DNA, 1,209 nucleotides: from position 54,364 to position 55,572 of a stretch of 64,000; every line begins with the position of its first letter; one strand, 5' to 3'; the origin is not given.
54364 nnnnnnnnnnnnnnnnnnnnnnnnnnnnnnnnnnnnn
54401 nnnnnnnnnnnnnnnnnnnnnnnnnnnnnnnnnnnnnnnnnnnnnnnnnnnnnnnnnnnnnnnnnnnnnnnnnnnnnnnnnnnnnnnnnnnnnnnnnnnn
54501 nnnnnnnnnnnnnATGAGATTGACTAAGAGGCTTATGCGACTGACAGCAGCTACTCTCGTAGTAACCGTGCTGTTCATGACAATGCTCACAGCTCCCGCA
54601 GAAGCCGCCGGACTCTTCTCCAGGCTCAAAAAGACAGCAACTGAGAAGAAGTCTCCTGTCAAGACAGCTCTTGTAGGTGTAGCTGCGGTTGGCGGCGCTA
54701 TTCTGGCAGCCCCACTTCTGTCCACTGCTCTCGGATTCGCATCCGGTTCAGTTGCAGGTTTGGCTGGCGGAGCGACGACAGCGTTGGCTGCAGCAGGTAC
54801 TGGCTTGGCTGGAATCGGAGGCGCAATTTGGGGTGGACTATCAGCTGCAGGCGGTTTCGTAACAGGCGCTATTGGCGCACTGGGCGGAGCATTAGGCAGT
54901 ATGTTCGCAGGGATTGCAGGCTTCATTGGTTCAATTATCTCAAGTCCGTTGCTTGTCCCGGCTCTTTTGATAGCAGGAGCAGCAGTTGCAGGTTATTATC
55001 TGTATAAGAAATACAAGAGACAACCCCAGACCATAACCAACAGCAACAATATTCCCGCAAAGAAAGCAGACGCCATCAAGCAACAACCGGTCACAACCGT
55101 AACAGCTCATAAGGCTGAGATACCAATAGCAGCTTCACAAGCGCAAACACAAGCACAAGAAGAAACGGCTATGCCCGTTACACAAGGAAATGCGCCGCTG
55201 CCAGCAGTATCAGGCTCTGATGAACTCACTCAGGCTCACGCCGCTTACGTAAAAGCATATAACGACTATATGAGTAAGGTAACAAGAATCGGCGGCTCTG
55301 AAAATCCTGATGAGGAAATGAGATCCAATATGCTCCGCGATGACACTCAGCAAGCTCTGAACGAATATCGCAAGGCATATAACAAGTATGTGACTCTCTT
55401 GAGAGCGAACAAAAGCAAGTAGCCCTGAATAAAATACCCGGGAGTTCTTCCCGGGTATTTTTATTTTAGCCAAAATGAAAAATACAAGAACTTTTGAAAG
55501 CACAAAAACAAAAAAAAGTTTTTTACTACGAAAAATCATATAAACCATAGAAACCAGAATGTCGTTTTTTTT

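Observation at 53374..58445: Locus of three separately punctuated secreted-protein genes, likely highly expressed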

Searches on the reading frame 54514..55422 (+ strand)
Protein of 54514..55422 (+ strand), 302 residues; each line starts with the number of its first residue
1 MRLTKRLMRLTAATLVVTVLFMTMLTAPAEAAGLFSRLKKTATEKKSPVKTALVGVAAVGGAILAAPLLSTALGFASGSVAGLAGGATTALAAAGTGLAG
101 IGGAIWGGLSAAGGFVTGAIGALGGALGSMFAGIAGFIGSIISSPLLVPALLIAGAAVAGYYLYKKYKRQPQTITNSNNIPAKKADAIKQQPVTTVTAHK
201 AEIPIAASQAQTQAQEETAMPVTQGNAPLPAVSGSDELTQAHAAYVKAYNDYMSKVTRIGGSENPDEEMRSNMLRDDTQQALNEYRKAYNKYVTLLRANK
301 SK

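Call 4: search_protein_families(library=pfam, proteins=[window:54514-55422:+], max_evalue=0.1)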
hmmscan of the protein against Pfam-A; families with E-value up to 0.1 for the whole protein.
window:54514-55422:+ (302 aa): 0 families

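Call 9: find_encoding_contigs(protein=window:54514-55422:+, flank=3000, max_places=6)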
Protein window:54514-55422:+ (302 aa): 22 contigs read that carry it; 6 places shown.
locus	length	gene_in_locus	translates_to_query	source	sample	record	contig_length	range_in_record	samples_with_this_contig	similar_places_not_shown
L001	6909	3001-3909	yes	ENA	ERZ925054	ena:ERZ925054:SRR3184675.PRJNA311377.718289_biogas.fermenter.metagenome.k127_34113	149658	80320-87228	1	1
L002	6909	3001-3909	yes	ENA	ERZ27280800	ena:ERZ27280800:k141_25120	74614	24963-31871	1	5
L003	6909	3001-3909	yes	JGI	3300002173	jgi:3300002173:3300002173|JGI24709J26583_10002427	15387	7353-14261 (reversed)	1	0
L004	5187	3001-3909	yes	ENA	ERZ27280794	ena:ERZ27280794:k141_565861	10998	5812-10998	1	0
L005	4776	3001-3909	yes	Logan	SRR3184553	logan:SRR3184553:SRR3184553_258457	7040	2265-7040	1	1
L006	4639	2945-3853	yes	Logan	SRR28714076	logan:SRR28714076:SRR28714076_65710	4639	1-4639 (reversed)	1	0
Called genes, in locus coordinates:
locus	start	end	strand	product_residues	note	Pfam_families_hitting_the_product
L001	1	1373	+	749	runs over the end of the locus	-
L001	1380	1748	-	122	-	-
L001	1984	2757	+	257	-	-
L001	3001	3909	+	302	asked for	-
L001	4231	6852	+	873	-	-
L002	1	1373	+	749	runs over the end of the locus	-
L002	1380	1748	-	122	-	-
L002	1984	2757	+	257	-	-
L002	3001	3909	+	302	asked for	-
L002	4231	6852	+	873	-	-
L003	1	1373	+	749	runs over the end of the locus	-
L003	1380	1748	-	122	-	-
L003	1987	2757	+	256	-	-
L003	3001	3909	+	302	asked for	-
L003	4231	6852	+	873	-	-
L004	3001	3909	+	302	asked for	-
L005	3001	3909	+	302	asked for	-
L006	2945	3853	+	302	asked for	-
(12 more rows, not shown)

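Call 10: search_protein_families(library=ncbifam, proteins=[window:54514-55422:+], max_evalue=0.01)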
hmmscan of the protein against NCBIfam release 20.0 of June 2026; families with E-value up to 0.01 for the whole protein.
window:54514-55422:+ (302 aa): 0 families

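Call 13: find_homologous_proteins(query=window:54514-55422:+, max_evalue=0.001)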
Query window:54514-55422:+ (302 aa): 95 proteins with E <= 0.001 among 8000 candidates.
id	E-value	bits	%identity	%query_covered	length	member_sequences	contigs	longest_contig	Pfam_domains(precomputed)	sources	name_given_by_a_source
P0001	1.4e-182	623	100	100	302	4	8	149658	-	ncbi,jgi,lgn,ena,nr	ncbi:MAG: hypothetical protein GX221_06795 [Candidatus Riflebacteria bacterium]|nr:hypothetical prot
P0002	1.2e-99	351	61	100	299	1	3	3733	-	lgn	-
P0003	7.1e-99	349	60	100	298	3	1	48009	-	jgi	jgi:hypothetical protein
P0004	2.1e-97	344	58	100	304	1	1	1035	-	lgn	-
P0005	3.3e-97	343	59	100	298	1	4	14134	-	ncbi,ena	-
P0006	7.0e-97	342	57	100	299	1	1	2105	-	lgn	-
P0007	1.8e-96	341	60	100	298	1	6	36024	-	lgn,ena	-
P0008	1.9e-96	341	58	100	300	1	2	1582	-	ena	-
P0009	2.0e-96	341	59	100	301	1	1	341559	-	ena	-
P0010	2.7e-96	340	58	100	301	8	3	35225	-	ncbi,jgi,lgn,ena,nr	ncbi:MAG TPA: hypothetical protein PLM07_19140 [Candidatus Rifleibacterium sp.]|nr:hypothetical prot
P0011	4.1e-96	340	58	100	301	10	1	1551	-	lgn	-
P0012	5.3e-96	339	58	100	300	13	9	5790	-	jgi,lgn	jgi:hypothetical protein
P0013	5.8e-96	339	58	100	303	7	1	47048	-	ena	-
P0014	7.1e-96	339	60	100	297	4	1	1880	-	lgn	-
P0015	1.4e-95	338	59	96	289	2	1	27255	-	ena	-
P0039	1.1e-92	329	55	100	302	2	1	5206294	-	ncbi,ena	-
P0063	3.2e-85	304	53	100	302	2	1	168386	-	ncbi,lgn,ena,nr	ncbi:MAG: hypothetical protein GX442_07015 [Candidatus Riflebacteria bacterium]|nr:hypothetical prot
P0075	3.4e-76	274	49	94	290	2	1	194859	-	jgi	jgi:hypothetical protein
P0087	5.6e-68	248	46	100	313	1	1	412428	-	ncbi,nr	ncbi:MAG: hypothetical protein HQM10_07695 [Candidatus Riflebacteria bacterium]|nr:hypothetical prot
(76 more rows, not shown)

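Call 17: find_encoding_contigs(protein=P0039, flank=8000, max_places=1)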
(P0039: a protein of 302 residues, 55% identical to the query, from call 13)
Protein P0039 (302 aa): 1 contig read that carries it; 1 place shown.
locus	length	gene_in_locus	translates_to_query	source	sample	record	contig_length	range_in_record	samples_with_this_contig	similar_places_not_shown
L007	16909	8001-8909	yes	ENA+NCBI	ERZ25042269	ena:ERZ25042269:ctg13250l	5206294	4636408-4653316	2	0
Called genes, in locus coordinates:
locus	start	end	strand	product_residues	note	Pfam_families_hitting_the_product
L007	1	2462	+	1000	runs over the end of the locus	PF00672:HAMP, PF00211:Guanylate_cyc (weak)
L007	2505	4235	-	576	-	-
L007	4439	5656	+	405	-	-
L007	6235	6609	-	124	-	-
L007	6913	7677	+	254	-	PF19777:DUF6263 (weak)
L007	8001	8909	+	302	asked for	-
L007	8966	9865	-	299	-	PF06325:PrmA, PF05175:MTS (weak), PF03602:Cons_hypoth95 (faint), PF02475:TRM5-TYW2_MTfase, PF13847:Methyltransf_31 (weak), PF13649:Methyltransf_25 (weak)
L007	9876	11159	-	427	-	-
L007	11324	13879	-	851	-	PF03130:HEAT_PBS (faint), PF00672:HAMP, PF13513:HEAT_EZ (faint), PF02985:HEAT (faint), PF13646:HEAT_2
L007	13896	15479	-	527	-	PF01590:GAF, PF13185:GAF_2, PF13492:GAF_3 (weak), PF01966:HD, PF13487:HD_5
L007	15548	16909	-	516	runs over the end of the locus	PF02872:5_nucleotid_C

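Call 18: find_encoding_contigs(protein=P0087, flank=8000, max_places=1)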
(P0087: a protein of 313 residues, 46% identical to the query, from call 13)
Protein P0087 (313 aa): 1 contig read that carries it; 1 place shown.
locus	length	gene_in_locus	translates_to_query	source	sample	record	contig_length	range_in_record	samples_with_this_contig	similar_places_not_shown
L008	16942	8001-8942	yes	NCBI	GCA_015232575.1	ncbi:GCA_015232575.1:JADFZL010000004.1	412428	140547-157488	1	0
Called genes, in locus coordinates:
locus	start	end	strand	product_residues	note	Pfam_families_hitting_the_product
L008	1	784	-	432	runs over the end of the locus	PF01053:Cys_Met_Meta_PP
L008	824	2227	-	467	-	PF00515:TPR_1 (faint), PF07719:TPR_2 (faint), PF13174:TPR_6 (faint), PF13428:TPR_14 (faint), PF14559:TPR_19, PF13414:TPR_11, PF13432:TPR_16 (weak)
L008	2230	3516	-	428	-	PF15907:Itfg2 (faint), PF12256:TcdB_toxin_midN (faint), PF13570:Beta-prop_ACSF4, PF23743:Beta-prop_BBS7 (weak), PF13517:FG-GAP_3, PF25292:Beta-prop_CGLA, PF25292:Beta-prop_CGLA, PF13517:FG-GAP_3 (weak), +3 more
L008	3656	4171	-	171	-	-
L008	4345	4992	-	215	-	-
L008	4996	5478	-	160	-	PF07963:N_methyl (weak)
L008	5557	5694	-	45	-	PF04324:Fer2_BFD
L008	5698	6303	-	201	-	PF13525:YfiO (faint), PF13174:TPR_6 (faint)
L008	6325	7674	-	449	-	PF02878:PGM_PMM_I, PF02879:PGM_PMM_II, PF02880:PGM_PMM_III, PF00408:PGM_PMM_IV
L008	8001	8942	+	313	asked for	-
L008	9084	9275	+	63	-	PF00830:Ribosomal_L28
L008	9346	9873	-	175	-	PF09515:Thia_YuaJ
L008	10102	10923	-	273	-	PF00581:Rhodanese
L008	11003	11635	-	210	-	PF01914:MarC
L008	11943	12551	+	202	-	-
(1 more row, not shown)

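Call 19: find_encoding_contigs(protein=P0063, flank=8000, max_places=1)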
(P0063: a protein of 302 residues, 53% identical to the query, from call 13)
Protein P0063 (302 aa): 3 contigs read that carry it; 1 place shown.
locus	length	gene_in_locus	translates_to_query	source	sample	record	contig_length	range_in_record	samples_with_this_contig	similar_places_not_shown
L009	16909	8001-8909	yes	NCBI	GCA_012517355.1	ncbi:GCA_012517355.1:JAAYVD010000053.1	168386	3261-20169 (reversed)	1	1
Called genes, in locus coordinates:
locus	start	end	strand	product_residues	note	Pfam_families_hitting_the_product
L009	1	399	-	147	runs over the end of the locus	PF13404:HTH_AsnC-type (weak), PF22451:NirdL-like_HTH, PF17805:AsnC_trans_reg2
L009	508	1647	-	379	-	PF04055:Radical_SAM, PF13186:SPASM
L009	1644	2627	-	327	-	PF00490:ALAD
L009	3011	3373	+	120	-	-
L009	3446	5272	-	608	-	-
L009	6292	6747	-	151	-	-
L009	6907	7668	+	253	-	PF19777:DUF6263 (weak)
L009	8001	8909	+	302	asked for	-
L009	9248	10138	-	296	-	PF06325:PrmA, PF13489:Methyltransf_23 (faint), PF02475:TRM5-TYW2_MTfase (faint), PF05175:MTS, PF03602:Cons_hypoth95 (weak), PF08241:Methyltransf_11 (weak), PF13649:Methyltransf_25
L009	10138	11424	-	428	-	-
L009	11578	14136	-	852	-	PF13513:HEAT_EZ (faint), PF00672:HAMP, PF02985:HEAT (faint), PF13646:HEAT_2, PF03130:HEAT_PBS (faint), PF13646:HEAT_2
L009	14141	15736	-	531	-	PF01590:GAF, PF13185:GAF_2, PF13492:GAF_3, PF13487:HD_5, PF01966:HD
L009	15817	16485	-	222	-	-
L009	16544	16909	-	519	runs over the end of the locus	PF02872:5_nucleotid_C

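Call 20: find_encoding_contigs(protein=P0075, flank=8000, max_places=1)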
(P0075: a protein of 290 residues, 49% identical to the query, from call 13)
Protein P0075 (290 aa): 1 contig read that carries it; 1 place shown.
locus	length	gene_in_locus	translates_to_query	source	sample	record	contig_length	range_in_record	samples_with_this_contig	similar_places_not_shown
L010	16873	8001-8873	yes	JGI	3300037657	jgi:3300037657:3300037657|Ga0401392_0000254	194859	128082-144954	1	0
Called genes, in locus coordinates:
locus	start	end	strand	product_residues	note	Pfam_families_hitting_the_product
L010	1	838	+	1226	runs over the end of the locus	PF13476:AAA_23, PF13555:AAA_29 (weak), PF02463:SMC_N (weak), PF13558:SbcC_Walker_B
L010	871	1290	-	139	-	-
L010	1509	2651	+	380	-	-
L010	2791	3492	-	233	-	-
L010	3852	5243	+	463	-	PF03448:MgtE_N, PF00571:CBS, PF01769:MgtE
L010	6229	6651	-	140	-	-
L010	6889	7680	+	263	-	PF19777:DUF6263 (weak)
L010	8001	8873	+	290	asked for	-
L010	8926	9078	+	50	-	-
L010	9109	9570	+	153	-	-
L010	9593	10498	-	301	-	PF06325:PrmA, PF05175:MTS (weak), PF13489:Methyltransf_23 (faint), PF02475:TRM5-TYW2_MTfase (weak), PF08241:Methyltransf_11 (weak), PF13649:Methyltransf_25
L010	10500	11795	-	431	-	-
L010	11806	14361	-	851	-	PF00672:HAMP, PF13646:HEAT_2 (weak), PF02985:HEAT (faint), PF13513:HEAT_EZ (faint), PF13646:HEAT_2, PF03130:HEAT_PBS (faint), PF13646:HEAT_2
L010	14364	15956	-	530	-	PF01590:GAF, PF13185:GAF_2, PF13492:GAF_3 (weak), PF13487:HD_5, PF01966:HD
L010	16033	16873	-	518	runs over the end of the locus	PF02872:5_nucleotid_C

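Call 32: search_solved_structures(query=A1, max_evalue=1)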
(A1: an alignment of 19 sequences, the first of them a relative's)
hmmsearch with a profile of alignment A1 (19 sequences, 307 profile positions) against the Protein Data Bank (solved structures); distinct sequences matched with E-value up to 1: 1.
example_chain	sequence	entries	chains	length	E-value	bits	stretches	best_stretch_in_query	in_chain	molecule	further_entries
7kdd_A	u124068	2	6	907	1.9e-06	30.9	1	102-202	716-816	Envelope glycoprotein B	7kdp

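Call 48: find_related_loci(query=A7, collection=genome_contigs, flank=4000)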
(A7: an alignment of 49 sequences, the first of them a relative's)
Query A7 (302 aa) in genome_contigs; peptide patterns used: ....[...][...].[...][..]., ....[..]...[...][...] (x = any residue, [..] = any of these).
506 stretches matched a pattern; 72 encode a relative of the query (tblastn E <= 1e-3); 72 distinct loci.
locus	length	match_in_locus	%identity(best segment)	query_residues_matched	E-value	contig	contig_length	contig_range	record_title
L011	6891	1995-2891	56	1-302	2e-103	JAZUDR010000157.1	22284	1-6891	MAG: Candidatus Avigastranaerophilus sp. isolate T1900045308_TH20190078.MAGScoT_cleanbin_000020 SGB_6197_k141_2514519, w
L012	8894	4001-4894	56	1-302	3e-103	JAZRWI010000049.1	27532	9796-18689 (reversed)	MAG: Candidatus Avigastranaerophilus sp. isolate T1900044952_TA20190005.MAGScoT_cleanbin_000022 SGB_3702_k141_1172247, w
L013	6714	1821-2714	59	1-302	9e-97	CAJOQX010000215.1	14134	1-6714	Candidatus Riflebacteria bacterium isolate Rumen_Coassembly_mag_344 genome assembly, contig: k87_10273702, whole genome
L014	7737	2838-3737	58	1-302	3e-94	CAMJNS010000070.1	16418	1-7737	MAG: uncultured bacterium isolate SRR12081303_bin.101_metaWRAP_v1.3_MAG genome assembly, contig: ERZ12289767.5207, whole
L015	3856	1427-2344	56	1-302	2e-83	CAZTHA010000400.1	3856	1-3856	MAG TPA_asm: uncultured bacterium isolate binchicken_co108_60 genome assembly, contig: NODE_46675_length_3856_cov_5.0313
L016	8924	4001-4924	56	1-302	3e-81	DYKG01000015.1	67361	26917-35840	MAG TPA_asm: Candidatus Methylomirabilis sp. isolate SulCav_AS07-7_4_47_145 SulCav_AS07_7_313_length_67361_cov_83_769634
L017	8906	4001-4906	55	1-302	5e-80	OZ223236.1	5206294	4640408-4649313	MAG: Candidatus Ozemobacteraceae bacterium isolate 4ee0fdf2-fbb4-4151-bfa0-813162405533 genome assembly, chromosome: 2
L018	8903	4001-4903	58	1-302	1e-79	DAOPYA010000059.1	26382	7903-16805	MAG TPA_asm: Candidatus Rifleibacterium sp. isolate AMR_MDS_1326 NODE_1824_length_26382_cov_6.166635, whole genome shotg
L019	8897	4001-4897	57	1-302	5e-79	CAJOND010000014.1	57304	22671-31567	Candidatus Riflebacteria bacterium isolate Reindeer_2_mag_167 genome assembly, contig: scaffold_350, whole genome shotgu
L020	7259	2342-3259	55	1-302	1e-78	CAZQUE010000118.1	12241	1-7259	MAG TPA_asm: uncultured bacterium isolate SRP304446_co1_153 genome assembly, contig: NODE_3655_length_12241_cov_13.76784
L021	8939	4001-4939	46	1-302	8e-79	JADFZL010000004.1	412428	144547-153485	MAG: Candidatus Riflebacteria bacterium isolate nHGRbin4 nHGR_bin4_NODE_4_length_412428_cov_23.050616, whole genome shot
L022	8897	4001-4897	58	1-301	1e-107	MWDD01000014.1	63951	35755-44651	MAG: bacterium ADurb.Bin157 isolate ADurb.Bin157 BWY02_contig000014, whole genome shotgun sequence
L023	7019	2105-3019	52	1-302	9e-78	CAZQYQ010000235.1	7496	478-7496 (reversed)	MAG TPA_asm: uncultured bacterium isolate SRP089250_co1_29 genome assembly, contig: NODE_18405_length_7496_cov_4.937912,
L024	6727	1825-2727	57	1-302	5e-76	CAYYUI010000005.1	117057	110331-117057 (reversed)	MAG TPA_asm: uncultured bacterium isolate SRP192927_co1_848 genome assembly, contig: NODE_93_length_117057_cov_11.036273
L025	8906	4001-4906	53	1-302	4e-76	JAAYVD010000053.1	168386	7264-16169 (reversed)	MAG: Candidatus Riflebacteria bacterium isolate AS27yjCOA_28 53654_AS27, whole genome shotgun sequence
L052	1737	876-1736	48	1-279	2e-43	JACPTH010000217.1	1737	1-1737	MAG: bacterium isolate NC_groundwater_727_Ag_S-0.65um_43_6 S37_SO-6_scaffold_338335, whole genome shotgun sequence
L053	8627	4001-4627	37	92-295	6e-24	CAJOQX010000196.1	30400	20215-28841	Candidatus Riflebacteria bacterium isolate Rumen_Coassembly_mag_344 genome assembly, contig: k87_9445240, whole genome s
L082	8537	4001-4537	32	137-302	6e-10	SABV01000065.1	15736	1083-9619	MAG: Erysipelotrichia bacterium isolate INTA.CYC.134 contig-100_3077, whole genome shotgun sequence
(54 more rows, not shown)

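Call 52: predict_structure(alignment_id=A7)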
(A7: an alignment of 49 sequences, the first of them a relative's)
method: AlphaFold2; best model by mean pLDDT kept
length: 302 residues; sequences in the alignment: 49
mean_pLDDT: 62.2   pTM: 0.32
mean pLDDT of the five models: 62.2, 61.7, 61.0, 60.3, 58.0
residues with pLDDT >= 90: 41; 70-90: 64; 50-70: 76; < 50: 121
segments of 3 or more residues with pLDDT < 50: 47-51, 53-103, 106-124, 126-134, 188-191, 196-199, 210-227
pLDDT, mean of each block of 10 residues (from residue 1): 73 84 65 56 51 47 43 40 38 43 47 45 48 50 63 82 77 57 51 47 49 43 47 75 96 88 84 93 97 89 55
secondary structure, 60 per line:
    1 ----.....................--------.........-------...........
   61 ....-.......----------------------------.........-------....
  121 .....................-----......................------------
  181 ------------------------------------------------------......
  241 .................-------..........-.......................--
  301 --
elements in order: H5-25 H34-42 H50-64 H66-72 H101-109 H117-141 H147-168 H235-257 H265-274 H276-298

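Call 70: fold_search(model_id=the predicted structure, library=pdb)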
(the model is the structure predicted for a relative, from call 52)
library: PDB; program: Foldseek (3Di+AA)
matches with E <= 10: 143; with E <= 0.001: 0
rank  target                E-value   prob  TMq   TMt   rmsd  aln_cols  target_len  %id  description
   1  7enc_g                1.0e+00  0.08  0.09  0.15  17.0       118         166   20  TFIID-based PIC-Mediator holo-complex in fully-assembled state (hPIC-MED) (released 2021-05-26)
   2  5j9w_H                1.2e+00  0.15  0.11  0.21   6.9        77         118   17  Crystal structure of the NuA4 core complex (released 2016-10-26)
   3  2k48_MODEL_1_A        1.2e+00  0.13  0.14  0.27  26.1       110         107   14  NMR Structure of the N-terminal Coiled Coil Domain of the Andes Hantavirus Nucleocapsid Protein (released 2008-08-05)
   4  5j9t_D                1.2e+00  0.12  0.09  0.21  10.6        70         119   18  Crystal structure of the NuA4 core complex (released 2016-10-26)
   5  6dmp_MODEL_1_A        1.3e+00  0.18  0.11  0.30   6.6        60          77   15  De Novo Design of a Protein Heterodimer with Specificity Mediated by Hydrogen Bond Networks (released 2018-12-19)
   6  8xks_H                1.4e+00  0.15  0.15  0.10  20.6       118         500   15  The cryo-EM structure of Orf2971-FtsHi motor complex (released 2024-12-04)
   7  7emf_G                1.4e+00  0.09  0.10  0.16  16.9       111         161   22  Human Mediator (deletion of MED1-IDR) in a Tail-extended conformation (released 2021-05-05)
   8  5afq_B                1.5e+00  0.15  0.12  0.09   6.1        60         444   10  Crystal structure of RPC62 - RPC32 beta (released 2015-10-07)
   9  7ena_g                1.6e+00  0.08  0.10  0.16  14.7       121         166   17  TFIID-based PIC-Mediator holo-complex in pre-assembled state (pre-hPIC-MED) (released 2021-05-26)
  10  8gxq_g                1.7e+00  0.12  0.08  0.22  10.7        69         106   20  PIC-Mediator in complex with +1 nucleosome (T40N) in MH-binding state (released 2022-11-02)
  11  7vvu_V                1.8e+00  0.13  0.11  0.22   6.9        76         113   17  NuA4 HAT module bound to the nucleosome (released 2022-08-10)
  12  5sva_U                1.9e+00  0.04  0.09  0.14  16.5        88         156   22  Mediator-RNA Polymerase II Pre-Initiation Complex (released 2016-09-28)
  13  5v03_B                2.1e+00  0.08  0.12  0.28   7.6        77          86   18  A positive allosteric modulator binding pocket in SK2 ion channels is shared by Riluzole and CyPPA (released 2018-03-07)
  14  6tmg_Q                2.1e+00  0.07  0.08  0.16  12.9        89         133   17  Cryo-EM structure of Toxoplasma gondii mitochondrial ATP synthase dimer, membrane region model (released 2020-12-16)
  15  6jx6_A                2.2e+00  0.13  0.09  0.15   7.6        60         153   17  Tetrameric form of Smac (released 2019-12-04)
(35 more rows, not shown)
